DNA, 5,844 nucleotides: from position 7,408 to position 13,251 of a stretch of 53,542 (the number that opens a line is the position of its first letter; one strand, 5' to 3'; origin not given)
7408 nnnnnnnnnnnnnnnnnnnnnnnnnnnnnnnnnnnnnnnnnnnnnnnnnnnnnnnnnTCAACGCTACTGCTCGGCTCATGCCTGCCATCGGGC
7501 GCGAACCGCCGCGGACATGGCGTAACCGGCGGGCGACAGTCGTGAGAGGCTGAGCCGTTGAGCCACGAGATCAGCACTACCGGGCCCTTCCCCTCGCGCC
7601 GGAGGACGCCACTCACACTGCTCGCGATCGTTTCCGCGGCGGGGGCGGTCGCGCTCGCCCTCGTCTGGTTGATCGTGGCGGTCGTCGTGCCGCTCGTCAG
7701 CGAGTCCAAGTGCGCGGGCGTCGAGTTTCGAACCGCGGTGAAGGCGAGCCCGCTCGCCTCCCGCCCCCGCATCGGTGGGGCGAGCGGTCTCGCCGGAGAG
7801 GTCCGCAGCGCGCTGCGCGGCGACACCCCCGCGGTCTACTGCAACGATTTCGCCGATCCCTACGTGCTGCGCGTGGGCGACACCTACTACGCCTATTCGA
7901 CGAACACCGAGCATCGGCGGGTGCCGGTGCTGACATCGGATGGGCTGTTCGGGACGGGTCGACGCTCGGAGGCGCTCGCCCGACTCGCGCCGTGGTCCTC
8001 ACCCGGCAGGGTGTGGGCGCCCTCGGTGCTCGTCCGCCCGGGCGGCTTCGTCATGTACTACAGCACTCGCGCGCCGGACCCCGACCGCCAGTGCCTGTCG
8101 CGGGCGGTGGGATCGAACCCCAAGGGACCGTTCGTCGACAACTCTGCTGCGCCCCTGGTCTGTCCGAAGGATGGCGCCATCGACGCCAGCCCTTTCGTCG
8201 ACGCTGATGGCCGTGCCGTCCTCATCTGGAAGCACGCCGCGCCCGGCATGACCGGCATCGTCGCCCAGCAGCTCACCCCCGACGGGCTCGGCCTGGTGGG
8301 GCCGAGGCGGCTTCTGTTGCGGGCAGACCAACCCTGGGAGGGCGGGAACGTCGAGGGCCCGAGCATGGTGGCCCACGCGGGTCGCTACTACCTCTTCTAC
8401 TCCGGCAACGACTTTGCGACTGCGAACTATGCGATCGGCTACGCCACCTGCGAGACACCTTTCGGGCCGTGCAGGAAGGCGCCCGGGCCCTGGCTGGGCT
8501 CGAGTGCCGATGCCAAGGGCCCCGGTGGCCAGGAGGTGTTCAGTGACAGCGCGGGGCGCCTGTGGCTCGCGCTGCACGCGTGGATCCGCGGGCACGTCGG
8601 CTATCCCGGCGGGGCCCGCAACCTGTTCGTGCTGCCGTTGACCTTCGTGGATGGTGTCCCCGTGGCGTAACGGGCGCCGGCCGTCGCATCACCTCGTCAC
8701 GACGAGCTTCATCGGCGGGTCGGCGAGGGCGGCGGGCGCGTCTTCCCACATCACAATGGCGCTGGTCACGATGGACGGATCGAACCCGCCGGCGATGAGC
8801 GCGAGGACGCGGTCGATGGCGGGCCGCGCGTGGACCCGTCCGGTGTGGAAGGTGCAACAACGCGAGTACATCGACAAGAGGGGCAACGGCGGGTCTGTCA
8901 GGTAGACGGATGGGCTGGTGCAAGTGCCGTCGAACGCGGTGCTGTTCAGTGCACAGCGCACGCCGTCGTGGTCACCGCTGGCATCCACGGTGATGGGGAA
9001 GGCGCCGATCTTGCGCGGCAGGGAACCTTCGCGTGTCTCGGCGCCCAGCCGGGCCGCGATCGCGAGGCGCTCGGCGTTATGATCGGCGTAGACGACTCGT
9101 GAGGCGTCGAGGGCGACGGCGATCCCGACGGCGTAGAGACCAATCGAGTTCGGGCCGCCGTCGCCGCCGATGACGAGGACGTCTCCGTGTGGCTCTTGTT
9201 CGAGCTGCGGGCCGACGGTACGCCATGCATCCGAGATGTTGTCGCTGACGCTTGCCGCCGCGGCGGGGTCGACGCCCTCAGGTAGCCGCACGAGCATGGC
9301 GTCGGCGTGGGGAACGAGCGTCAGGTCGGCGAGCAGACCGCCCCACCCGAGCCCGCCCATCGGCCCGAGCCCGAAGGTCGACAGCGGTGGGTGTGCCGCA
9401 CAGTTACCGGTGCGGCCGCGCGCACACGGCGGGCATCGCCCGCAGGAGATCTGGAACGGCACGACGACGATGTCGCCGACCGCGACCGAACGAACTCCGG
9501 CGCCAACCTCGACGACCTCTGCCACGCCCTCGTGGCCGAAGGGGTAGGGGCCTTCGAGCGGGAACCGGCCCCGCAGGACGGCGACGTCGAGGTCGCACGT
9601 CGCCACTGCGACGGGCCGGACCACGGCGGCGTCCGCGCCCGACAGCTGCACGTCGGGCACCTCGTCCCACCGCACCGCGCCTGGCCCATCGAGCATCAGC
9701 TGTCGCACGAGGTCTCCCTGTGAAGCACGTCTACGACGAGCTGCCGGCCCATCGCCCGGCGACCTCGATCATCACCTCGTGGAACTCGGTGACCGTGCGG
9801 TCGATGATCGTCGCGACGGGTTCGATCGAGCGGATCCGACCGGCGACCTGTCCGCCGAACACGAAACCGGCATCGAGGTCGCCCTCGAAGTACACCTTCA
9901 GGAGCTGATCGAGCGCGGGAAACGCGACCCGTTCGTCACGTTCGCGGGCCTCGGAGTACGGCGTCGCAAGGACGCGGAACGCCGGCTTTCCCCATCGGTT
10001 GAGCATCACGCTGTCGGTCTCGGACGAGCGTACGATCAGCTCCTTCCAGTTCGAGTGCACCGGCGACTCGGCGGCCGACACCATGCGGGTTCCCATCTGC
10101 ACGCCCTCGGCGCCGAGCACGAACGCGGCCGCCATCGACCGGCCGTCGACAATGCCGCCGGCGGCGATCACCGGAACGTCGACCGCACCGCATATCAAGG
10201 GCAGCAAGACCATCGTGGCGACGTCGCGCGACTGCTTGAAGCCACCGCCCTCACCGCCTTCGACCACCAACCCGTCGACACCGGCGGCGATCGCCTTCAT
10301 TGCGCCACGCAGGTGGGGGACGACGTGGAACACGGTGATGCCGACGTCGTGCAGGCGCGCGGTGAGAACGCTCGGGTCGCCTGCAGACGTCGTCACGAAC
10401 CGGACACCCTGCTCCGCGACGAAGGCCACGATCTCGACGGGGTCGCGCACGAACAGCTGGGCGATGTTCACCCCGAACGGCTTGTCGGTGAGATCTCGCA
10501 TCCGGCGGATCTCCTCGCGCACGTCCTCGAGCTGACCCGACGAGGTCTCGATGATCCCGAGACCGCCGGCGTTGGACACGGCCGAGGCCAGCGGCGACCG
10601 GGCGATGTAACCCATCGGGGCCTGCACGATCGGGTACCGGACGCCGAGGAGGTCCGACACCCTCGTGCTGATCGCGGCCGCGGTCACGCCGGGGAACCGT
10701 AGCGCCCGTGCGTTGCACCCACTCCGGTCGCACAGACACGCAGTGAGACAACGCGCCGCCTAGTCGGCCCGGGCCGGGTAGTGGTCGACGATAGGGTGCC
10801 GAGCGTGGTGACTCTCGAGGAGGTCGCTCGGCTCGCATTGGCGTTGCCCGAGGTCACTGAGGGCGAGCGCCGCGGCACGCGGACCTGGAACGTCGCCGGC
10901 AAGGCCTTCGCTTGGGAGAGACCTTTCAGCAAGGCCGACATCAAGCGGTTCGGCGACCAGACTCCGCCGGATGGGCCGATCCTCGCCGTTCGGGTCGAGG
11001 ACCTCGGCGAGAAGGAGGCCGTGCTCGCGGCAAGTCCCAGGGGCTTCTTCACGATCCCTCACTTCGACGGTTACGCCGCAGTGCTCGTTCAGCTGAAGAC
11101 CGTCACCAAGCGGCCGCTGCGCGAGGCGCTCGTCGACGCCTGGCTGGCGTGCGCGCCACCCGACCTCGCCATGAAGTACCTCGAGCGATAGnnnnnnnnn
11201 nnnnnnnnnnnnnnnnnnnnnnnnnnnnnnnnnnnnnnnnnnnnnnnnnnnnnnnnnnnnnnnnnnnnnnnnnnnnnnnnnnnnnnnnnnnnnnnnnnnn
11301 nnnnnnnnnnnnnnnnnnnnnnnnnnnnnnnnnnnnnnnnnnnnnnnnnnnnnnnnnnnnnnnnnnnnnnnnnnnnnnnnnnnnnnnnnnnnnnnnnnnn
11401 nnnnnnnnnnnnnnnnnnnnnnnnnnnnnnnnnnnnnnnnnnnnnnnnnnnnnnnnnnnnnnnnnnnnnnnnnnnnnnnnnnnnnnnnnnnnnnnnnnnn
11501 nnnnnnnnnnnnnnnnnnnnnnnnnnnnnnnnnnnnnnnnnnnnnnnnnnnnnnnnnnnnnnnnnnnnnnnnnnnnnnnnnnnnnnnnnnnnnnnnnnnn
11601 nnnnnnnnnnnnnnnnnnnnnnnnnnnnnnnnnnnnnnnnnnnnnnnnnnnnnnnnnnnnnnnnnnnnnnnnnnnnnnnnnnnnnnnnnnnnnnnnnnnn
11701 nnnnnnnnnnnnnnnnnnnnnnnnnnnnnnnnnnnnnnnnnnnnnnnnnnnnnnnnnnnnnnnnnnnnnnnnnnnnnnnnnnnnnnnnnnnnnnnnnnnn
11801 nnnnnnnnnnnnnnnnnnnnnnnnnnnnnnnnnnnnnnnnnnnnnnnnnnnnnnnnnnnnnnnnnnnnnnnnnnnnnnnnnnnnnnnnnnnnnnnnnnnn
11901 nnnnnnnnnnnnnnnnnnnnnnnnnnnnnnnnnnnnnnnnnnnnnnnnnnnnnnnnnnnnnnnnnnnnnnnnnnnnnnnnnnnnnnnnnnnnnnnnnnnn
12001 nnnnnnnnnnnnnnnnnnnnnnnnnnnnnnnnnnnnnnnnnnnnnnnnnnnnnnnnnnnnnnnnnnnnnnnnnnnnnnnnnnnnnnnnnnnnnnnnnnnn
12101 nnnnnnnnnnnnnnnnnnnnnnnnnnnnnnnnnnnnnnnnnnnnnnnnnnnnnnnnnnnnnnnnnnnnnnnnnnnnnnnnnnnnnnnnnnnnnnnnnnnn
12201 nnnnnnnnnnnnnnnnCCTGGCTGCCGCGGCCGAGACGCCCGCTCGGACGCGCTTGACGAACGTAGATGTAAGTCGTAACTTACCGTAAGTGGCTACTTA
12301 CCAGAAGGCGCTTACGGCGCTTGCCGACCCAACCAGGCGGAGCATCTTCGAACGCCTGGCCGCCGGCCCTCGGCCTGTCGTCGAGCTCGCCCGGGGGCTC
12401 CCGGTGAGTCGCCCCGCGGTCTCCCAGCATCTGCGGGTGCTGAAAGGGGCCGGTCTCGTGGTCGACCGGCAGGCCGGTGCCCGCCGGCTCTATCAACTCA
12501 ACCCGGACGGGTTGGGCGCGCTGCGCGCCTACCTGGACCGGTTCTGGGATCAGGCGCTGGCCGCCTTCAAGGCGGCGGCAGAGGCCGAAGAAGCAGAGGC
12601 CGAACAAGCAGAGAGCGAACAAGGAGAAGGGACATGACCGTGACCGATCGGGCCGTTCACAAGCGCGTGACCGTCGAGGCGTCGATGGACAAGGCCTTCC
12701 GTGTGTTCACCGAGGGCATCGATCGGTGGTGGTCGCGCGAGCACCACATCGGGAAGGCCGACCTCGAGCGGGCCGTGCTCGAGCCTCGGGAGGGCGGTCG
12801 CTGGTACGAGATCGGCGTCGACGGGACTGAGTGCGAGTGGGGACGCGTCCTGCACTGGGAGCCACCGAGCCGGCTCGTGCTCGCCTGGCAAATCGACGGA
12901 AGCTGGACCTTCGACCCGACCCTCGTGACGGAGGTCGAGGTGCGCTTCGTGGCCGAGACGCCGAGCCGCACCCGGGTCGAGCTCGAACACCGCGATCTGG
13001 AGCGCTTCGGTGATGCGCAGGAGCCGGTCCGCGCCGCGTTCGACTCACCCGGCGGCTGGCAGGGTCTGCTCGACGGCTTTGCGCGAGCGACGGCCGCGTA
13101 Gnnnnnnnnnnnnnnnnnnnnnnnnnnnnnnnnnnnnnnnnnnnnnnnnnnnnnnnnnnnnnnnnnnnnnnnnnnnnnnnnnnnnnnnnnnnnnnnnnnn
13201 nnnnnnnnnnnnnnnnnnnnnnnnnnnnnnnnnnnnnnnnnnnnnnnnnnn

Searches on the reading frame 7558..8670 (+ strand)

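Call 11: search_protein_families(library=pfam, proteins=[window:7558-8670:+], max_evalue=0.001)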
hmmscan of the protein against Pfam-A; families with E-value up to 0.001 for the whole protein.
window:7558-8670:+ (370 aa): 1 family
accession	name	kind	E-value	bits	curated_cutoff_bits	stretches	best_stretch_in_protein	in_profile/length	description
PF04616.20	Glyco_hydro_43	-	9e-40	137.3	32.2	1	96-368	8-288/288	Glycosyl hydrolases family 43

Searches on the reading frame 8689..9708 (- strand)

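Call 11: search_protein_families(library=pfam, proteins=[window:8689-9708:-], max_evalue=0.001)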
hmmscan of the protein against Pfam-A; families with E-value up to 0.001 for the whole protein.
window:8689-9708:- (339 aa): 2 families
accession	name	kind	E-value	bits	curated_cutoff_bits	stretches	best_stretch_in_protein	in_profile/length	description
PF08240.17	ADH_N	-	4.4e-18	65.9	23.5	1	25-143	2-103/104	Alcohol dehydrogenase GroES-like domain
PF00107.32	ADH_zinc_N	-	6.4e-07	29.8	31.8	1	189-267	2-89/129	Zinc-binding dehydrogenase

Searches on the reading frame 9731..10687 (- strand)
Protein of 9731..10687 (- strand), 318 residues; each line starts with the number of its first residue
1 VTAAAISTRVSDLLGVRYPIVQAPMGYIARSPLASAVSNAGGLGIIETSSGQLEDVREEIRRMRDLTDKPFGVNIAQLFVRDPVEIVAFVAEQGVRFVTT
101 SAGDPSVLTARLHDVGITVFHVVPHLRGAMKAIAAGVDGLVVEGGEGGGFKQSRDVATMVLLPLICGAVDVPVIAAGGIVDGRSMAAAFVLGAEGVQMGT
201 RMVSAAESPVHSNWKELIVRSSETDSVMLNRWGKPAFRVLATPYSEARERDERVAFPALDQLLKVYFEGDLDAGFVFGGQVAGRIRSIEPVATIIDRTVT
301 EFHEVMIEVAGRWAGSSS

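Call 11: search_protein_families(library=pfam, proteins=[window:9731-10687:-], max_evalue=0.001)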
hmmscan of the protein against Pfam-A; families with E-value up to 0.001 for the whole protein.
window:9731-10687:- (318 aa): 3 families
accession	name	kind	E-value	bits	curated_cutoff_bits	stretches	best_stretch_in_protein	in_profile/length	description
PF03060.21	NMO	-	6.6e-58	197.1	28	2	86-299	105-329/331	Nitronate monooxygenase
PF00478.31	IMPDH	-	2.3e-11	43.7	25.6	1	4-211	21-248/345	IMP dehydrogenase / GMP reductase domain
PF01070.24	FMN_dh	-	9.1e-06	25.4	24.9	1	126-205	229-308/350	FMN-dependent dehydrogenase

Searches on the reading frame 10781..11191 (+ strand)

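Call 11: search_protein_families(library=pfam, proteins=[window:10781-11191:+], max_evalue=0.001)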
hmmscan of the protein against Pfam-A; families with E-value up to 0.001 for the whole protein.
window:10781-11191:+ (136 aa): 1 family
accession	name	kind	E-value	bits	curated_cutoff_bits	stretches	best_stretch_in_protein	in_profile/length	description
PF04237.18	YjbR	-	1.3e-07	32.6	30.1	1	20-121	1-86/88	YjbR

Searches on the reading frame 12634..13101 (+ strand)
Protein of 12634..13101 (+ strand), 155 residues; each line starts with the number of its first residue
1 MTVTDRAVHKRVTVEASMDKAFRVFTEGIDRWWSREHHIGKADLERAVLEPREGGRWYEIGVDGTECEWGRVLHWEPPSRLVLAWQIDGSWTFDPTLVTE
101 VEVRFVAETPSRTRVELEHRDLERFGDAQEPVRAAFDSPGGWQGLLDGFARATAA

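Call 11: search_protein_families(library=pfam, proteins=[window:12634-13101:+], max_evalue=0.001)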
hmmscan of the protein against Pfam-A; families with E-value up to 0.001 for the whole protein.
window:12634-13101:+ (155 aa): 1 family
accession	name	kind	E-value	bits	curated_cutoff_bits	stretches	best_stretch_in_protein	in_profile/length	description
PF08327.17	AHSA1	-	2.5e-11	44.3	22.1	1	16-151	2-122/125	Activator of Hsp90 ATPase homolog 1-like protein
